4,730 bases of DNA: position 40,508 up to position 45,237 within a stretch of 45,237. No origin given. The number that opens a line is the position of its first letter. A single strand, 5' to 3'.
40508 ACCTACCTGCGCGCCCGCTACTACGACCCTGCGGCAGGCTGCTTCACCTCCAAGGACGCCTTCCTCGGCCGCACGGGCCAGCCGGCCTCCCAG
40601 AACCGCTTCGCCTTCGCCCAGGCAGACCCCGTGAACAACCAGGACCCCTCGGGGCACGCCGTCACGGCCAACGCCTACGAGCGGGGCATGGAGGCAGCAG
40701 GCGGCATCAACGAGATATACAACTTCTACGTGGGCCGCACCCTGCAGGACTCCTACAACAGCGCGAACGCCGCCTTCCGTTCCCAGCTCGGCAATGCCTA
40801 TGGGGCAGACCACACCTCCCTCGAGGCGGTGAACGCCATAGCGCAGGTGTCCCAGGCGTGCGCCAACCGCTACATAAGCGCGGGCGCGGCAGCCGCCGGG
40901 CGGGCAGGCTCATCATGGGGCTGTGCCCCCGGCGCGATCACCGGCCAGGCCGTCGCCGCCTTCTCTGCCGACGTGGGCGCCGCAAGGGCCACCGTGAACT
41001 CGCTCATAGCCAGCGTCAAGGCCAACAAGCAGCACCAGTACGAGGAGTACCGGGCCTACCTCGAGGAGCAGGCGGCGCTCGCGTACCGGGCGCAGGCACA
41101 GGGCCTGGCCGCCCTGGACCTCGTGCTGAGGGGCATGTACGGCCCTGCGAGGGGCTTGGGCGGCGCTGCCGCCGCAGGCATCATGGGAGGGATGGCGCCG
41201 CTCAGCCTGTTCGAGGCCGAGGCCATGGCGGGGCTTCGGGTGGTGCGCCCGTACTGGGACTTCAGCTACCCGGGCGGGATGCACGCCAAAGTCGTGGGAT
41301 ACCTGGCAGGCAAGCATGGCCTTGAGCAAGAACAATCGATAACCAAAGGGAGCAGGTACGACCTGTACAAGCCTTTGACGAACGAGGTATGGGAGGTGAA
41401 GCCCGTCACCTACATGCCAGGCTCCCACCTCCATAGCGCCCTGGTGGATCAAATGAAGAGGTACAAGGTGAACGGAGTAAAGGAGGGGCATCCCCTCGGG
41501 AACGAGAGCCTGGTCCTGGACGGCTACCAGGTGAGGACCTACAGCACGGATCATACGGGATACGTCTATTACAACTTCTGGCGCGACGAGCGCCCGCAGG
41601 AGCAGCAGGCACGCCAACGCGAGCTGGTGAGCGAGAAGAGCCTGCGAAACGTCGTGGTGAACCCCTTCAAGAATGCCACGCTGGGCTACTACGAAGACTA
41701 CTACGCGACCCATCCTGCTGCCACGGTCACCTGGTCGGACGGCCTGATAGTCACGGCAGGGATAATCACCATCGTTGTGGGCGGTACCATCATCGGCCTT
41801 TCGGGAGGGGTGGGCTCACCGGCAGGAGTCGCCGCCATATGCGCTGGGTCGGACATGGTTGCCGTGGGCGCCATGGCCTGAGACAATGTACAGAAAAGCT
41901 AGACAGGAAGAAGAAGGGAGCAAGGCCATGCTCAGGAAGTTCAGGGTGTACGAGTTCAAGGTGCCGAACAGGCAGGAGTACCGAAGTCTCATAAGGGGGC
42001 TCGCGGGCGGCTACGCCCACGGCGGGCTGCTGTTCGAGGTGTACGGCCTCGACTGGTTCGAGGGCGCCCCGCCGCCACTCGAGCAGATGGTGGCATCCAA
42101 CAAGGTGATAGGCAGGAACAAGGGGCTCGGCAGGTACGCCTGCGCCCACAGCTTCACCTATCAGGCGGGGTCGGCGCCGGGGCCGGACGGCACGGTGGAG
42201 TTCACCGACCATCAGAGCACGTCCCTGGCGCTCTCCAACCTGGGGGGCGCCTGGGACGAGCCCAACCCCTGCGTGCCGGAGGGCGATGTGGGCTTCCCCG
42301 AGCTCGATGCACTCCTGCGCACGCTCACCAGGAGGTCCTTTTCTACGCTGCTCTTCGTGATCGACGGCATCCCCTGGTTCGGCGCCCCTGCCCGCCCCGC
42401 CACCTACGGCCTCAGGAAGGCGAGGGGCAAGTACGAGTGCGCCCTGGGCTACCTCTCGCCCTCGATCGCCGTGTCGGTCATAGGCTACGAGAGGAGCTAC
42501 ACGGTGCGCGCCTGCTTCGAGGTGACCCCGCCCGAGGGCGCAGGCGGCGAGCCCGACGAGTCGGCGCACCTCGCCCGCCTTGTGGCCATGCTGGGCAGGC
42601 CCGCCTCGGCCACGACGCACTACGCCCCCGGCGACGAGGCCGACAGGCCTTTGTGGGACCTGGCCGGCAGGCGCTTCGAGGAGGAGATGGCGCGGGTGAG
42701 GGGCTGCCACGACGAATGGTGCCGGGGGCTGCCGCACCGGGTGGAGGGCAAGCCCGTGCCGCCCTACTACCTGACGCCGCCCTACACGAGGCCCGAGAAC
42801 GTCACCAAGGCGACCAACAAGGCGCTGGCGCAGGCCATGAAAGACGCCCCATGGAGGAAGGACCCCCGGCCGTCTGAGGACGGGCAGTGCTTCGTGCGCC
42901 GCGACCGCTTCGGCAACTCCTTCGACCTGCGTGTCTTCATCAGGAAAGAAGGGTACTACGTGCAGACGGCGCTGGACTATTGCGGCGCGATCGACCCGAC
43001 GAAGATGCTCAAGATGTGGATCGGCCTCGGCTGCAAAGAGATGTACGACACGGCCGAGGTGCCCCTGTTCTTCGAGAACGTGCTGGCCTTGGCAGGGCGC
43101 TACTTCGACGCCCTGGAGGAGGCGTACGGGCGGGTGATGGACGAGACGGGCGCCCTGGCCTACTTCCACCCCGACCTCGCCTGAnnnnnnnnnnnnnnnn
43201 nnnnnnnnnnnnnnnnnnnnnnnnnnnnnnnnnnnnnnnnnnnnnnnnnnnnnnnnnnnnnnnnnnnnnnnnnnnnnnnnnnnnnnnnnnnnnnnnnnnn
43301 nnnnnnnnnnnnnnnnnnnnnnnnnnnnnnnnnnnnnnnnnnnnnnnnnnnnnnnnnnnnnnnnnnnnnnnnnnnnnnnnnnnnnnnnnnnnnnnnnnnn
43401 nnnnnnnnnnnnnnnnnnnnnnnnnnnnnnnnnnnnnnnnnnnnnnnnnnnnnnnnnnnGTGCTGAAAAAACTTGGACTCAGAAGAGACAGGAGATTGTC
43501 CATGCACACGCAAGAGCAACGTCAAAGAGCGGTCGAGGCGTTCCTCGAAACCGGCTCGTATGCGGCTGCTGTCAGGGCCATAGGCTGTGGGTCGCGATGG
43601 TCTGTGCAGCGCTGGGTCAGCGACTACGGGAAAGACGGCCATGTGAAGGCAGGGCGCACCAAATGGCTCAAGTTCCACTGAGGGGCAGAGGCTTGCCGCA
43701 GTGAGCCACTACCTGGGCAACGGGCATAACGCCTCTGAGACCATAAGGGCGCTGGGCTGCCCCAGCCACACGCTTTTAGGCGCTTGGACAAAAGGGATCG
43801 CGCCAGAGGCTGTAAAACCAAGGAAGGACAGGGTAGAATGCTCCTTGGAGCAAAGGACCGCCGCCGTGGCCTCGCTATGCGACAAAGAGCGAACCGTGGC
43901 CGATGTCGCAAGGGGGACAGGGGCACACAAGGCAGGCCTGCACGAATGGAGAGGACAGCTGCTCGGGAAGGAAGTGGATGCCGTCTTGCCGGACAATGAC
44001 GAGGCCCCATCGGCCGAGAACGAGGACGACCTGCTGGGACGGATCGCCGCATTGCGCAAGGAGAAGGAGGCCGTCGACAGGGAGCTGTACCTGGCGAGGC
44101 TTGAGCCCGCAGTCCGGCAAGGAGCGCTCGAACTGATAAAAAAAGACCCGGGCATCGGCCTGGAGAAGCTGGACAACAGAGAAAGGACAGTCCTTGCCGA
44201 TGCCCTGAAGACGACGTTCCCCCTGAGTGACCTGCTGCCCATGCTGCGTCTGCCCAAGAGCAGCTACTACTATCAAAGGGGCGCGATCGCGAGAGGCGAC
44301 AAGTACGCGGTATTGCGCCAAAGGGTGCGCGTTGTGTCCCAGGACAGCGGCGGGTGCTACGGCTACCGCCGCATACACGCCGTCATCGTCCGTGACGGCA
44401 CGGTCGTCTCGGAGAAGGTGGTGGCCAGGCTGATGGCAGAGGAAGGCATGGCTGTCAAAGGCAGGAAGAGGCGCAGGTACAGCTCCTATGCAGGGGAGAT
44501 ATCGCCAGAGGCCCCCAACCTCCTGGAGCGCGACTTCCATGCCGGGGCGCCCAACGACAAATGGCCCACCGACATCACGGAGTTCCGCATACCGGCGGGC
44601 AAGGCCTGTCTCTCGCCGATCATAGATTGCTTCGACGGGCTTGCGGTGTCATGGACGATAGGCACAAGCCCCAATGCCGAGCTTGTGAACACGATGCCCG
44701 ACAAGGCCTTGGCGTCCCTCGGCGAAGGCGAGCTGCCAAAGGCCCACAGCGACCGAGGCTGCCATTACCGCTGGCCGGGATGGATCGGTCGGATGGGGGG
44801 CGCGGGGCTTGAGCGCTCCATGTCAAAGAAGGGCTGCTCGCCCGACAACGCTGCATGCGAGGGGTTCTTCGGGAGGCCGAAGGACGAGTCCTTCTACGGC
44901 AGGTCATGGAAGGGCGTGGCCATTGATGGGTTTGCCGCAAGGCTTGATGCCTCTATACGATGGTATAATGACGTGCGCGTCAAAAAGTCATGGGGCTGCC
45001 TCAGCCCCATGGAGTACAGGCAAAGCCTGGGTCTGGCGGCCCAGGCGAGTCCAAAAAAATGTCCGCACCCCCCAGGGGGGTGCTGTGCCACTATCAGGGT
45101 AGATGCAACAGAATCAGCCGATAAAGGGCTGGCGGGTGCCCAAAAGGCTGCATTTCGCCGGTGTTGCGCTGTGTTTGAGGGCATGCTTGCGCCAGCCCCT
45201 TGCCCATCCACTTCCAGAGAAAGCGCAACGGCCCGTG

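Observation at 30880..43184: GC-rich ~12-kb island: a ~3,600-codon Rhs/YD polymorphic-toxin locus with no recognisable delivery machinery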

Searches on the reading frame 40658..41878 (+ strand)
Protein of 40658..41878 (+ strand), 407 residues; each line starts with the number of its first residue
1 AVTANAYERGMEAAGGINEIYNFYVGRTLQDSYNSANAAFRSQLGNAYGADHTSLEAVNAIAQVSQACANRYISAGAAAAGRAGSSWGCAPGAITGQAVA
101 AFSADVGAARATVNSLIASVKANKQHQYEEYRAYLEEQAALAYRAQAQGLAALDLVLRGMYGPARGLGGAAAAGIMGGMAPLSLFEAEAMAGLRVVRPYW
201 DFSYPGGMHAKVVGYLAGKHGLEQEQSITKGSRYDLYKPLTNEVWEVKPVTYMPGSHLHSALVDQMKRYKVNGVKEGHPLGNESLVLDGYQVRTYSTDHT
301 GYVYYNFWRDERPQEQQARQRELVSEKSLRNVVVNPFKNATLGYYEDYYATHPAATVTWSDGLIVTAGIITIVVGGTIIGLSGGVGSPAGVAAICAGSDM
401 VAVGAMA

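Call 16: search_protein_families(library=pfam, proteins=[window:40658-41878:+], max_evalue=10)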
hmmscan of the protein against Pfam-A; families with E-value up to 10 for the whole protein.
window:40658-41878:+ (407 aa): 0 families

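Call 20: search_solved_structures(query=window:40658-41878:+, max_evalue=10)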
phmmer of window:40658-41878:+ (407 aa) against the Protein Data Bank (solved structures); distinct sequences matched with E-value up to 10: 1.
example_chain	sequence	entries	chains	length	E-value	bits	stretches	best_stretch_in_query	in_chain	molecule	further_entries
4nbv_A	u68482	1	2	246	0.12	14.6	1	83-171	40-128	3-oxoacyl-[acyl-carrier-protein] reductase putative short-chain dehydrogenases/reductases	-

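Call 63: search_protein_families(library=ncbifam, proteins=[window:40658-41878:+], max_evalue=1)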
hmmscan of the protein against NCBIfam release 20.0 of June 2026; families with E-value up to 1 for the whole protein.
window:40658-41878:+ (407 aa): 0 families

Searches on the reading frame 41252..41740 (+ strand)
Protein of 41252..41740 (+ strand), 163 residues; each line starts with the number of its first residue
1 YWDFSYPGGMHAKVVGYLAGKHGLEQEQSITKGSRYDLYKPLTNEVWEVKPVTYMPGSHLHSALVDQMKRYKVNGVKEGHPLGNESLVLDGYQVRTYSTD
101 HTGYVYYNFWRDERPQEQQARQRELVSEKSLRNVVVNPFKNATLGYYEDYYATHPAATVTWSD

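Call 29: find_homologous_proteins(query=window:41321-41728:+, max_evalue=0.01)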
Query window:41321-41728:+: 3 candidates shared short words with the query, none scored E <= 0.01.
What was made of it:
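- Tried and rejected: With the toxin tip it found nothing (call 29).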

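Call 78: predict_structure(protein=window:41252-41740:+)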
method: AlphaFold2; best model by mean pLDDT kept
length: 163 residues; sequences in the alignment: 1
mean_pLDDT: 34.8   pTM: 0.26
mean pLDDT of the five models: 34.8, 32.7, 32.1, 29.3, 29.1
residues with pLDDT >= 90: 0; 70-90: 0; 50-70: 1; < 50: 162
segments of 3 or more residues with pLDDT < 50: 1-65, 67-163
pLDDT, mean of each block of 10 residues (from residue 1): 27 27 32 28 27 33 46 36 41 44 43 42 38 37 32 29 26
secondary structure, 60 per line:
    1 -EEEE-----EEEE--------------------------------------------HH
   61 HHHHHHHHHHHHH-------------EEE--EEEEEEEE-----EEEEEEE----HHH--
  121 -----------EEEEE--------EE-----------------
elements in order: E2-5 E11-14 H59-73 E87-89 E92-99 E105-111 E132-136
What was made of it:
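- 41114..41878 (+): Variable toxin tip: PD-(D/E)xK-like motifs RYDLY (41354), EVWEVK (41384), VDQMKRY (41444); Gly-rich hydrophobic tail from 41723. The AF2 model is unusable, pLDDT 35 (call 78).
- The toxin fold could not be predicted (pLDDT 35; call 78).
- Tried and rejected: AF2 of the toxin tip without an alignment gave pLDDT 35 and was not used (call 78).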

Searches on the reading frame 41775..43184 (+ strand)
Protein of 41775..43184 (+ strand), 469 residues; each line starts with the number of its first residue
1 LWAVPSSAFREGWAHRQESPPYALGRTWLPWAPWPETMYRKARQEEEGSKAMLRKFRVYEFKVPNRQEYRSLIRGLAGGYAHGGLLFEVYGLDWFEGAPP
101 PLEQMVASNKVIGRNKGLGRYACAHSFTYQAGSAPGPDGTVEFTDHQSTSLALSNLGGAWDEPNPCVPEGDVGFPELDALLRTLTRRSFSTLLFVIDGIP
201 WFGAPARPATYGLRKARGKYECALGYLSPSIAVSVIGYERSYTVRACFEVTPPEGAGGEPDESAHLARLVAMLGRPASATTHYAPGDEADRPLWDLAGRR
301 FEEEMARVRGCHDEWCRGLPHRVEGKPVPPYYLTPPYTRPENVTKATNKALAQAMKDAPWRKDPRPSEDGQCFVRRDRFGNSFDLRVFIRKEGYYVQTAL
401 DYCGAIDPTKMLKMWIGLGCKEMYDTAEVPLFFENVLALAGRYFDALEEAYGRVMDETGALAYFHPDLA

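Call 7: search_protein_families(library=pfam, proteins=[window:41775-43184:+], max_evalue=0.01)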
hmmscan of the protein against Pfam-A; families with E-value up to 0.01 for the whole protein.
window:41775-43184:+ (469 aa): 0 families

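Call 16: search_protein_families(library=pfam, proteins=[window:41889-43184:+], max_evalue=10)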
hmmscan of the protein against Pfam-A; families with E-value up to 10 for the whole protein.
window:41889-43184:+ (431 aa): 0 families

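Call 63: search_protein_families(library=ncbifam, proteins=[window:41928-43181:+], max_evalue=1)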
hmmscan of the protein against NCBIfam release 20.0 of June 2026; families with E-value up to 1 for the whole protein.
window:41928-43181:+ (418 aa): 0 families

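Call 64: search_solved_structures(query=window:41928-43181:+, max_evalue=10)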
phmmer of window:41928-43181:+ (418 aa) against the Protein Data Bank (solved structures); distinct sequences matched with E-value up to 10: 3.
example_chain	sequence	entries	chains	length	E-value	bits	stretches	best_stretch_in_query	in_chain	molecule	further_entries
6nr8_3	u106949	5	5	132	0.13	14.3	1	351-405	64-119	Prefoldin subunit 3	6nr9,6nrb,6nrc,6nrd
7wu7_3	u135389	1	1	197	0.4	12.7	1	351-405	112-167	Prefoldin subunit 3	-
5ocl_A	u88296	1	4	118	1.3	11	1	29-63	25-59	anti-llama nanobody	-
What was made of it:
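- Tried and rejected: The PDB sequence search found nothing for the toxin or the downstream protein (calls 20, 64).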

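Call 83: find_encoding_contigs(protein=window:41928-43184:+, flank=10000)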
Protein window:41928-43184:+ (418 aa): no gene with exactly this product is on record in the collection.

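Call 85: find_encoding_contigs(protein=window:41886-43184:+, flank=10000)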
Protein window:41886-43184:+ (432 aa): no gene with exactly this product is on record in the collection.

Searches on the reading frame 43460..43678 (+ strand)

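Call 54: search_protein_families(library=pfam, proteins=[window:43460-43678:+], max_evalue=1)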
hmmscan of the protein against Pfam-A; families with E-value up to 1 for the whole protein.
window:43460-43678:+ (73 aa): 2 families
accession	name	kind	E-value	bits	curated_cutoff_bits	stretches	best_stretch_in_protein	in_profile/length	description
PF13518.12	HTH_28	-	4.7e-06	27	25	1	20-60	1-40/52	Helix-turn-helix domain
PF13384.12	HTH_23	-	0.03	14.6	24.6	1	17-60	3-45/50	Homeodomain-like domain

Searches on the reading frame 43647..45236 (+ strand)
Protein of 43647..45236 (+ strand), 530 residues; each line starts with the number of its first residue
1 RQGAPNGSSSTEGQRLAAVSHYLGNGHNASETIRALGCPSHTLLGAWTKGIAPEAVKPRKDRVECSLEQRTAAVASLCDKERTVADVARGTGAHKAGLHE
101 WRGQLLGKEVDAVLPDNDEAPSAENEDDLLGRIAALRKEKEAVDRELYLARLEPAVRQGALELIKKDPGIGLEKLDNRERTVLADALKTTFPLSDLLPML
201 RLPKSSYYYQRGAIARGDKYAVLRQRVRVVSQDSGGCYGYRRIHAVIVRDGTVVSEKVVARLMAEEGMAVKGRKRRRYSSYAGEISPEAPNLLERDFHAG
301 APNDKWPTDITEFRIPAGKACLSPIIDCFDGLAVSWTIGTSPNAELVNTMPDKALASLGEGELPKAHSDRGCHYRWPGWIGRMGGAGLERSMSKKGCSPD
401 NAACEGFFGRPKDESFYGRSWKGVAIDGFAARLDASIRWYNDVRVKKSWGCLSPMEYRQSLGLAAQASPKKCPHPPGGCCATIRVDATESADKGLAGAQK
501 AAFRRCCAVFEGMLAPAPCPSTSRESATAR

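Call 54: search_protein_families(library=pfam, proteins=[window:43647-45236:+], max_evalue=1)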
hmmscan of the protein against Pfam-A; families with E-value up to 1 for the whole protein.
window:43647-45236:+ (530 aa): 5 families
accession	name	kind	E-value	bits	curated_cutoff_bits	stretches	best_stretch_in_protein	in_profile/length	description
PF13276.12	HTH_21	-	4e-13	49.8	28.1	1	223-276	6-60/60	HTH-like domain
PF00665.32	rve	-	1.7e-11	44.7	32.6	1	301-376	3-80/102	Integrase core domain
PF13333.12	rve_2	-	8.7e-07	29.4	22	1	405-459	1-53/56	Integrase core domain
PF01527.26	HTH_Tnp_1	-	2e-06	28.4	24.1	1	66-126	8-66/75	Transposase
PF13683.12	rve_3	-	0.0007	19.7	26.5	1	387-454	2-67/67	Integrase core domain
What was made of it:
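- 43437..45177 (+): IS3-family element (approximate ends). HTH_28 on 43460-43678; HTH_Tnp_1, HTH_21, rve and rve_2 on the 43647-45236 frame (call 54).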
